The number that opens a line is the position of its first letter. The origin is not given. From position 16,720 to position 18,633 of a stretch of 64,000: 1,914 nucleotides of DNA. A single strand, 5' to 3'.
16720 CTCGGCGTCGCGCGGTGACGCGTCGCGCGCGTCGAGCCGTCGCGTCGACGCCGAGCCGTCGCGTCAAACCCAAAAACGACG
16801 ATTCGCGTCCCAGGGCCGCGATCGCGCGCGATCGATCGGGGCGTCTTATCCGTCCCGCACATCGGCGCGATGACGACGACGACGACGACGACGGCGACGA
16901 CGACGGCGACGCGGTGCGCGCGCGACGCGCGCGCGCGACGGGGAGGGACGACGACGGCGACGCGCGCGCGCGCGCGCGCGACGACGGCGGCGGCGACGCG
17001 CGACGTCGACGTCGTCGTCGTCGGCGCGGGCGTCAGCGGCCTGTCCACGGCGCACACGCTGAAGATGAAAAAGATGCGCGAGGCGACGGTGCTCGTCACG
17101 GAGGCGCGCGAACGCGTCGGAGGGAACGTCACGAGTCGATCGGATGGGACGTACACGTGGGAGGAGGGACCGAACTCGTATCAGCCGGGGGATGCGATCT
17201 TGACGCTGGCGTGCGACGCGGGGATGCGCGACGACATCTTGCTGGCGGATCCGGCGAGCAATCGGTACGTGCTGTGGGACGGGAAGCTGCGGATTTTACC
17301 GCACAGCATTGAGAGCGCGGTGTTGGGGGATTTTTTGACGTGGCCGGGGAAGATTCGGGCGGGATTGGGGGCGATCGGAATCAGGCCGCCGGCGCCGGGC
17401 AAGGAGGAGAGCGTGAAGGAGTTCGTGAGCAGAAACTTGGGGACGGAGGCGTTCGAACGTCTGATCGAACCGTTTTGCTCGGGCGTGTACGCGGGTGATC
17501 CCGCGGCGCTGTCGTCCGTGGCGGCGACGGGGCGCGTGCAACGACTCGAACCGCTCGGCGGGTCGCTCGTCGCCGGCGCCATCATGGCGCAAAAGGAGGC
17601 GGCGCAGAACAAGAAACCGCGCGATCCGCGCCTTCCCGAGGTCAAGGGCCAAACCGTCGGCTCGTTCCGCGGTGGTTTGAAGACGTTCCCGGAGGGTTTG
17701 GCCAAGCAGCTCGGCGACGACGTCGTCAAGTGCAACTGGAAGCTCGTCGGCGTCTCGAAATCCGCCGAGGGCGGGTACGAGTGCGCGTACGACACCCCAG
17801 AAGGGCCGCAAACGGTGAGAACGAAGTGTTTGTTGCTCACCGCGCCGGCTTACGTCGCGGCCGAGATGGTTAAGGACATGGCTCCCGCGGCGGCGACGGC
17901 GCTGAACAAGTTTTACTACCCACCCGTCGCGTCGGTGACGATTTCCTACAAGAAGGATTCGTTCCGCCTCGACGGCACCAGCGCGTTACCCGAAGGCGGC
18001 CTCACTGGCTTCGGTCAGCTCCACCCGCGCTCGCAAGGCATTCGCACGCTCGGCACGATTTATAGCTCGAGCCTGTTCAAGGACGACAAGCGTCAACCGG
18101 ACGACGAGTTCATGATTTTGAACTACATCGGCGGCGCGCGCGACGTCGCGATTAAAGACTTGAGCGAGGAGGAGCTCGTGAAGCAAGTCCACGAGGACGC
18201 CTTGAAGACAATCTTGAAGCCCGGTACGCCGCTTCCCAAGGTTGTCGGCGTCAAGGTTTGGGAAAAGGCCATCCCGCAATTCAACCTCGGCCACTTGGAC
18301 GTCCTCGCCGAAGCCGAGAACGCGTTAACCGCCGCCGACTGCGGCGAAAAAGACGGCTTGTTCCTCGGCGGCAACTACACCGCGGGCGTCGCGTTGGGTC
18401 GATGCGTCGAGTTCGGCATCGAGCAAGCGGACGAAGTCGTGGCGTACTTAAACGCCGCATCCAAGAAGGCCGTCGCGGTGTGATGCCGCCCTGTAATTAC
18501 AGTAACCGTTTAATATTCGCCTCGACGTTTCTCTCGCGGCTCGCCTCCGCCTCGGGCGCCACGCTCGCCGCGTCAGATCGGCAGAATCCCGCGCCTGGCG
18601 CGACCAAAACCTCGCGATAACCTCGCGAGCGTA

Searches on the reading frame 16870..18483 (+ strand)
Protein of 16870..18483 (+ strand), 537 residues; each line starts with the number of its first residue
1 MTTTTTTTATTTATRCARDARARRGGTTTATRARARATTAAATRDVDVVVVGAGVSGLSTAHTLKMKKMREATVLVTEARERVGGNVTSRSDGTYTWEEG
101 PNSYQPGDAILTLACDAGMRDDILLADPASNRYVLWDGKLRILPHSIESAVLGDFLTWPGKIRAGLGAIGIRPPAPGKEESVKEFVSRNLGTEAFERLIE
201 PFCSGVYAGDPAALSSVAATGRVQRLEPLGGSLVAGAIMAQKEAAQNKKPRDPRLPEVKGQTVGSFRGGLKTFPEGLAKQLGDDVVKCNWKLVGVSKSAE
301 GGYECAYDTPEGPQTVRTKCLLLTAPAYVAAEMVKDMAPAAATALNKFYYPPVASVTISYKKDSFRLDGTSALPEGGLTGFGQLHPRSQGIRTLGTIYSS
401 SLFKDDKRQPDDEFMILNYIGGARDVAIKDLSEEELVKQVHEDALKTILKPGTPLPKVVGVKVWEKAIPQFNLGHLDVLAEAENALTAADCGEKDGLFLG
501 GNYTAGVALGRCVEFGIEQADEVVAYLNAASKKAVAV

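Call 28: search_protein_families(library=pfam, proteins=[window:16870-18483:+], max_evalue=0.00001)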
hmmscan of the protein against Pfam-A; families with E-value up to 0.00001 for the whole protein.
window:16870-18483:+ (537 aa): 3 families
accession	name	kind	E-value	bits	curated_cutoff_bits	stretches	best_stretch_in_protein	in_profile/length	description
PF01593.30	Amino_oxidase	-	7.2e-60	203.9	19.8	1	55-523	1-442/443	Flavin containing amine oxidoreductase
PF13450.12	NAD_binding_8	-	2.2e-10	41.1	21.9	1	50-106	1-54/68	NAD(P)-binding Rossmann-like domain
PF01266.30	DAO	-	1.3e-06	28.6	27.9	1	47-93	1-44/353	FAD dependent oxidoreductase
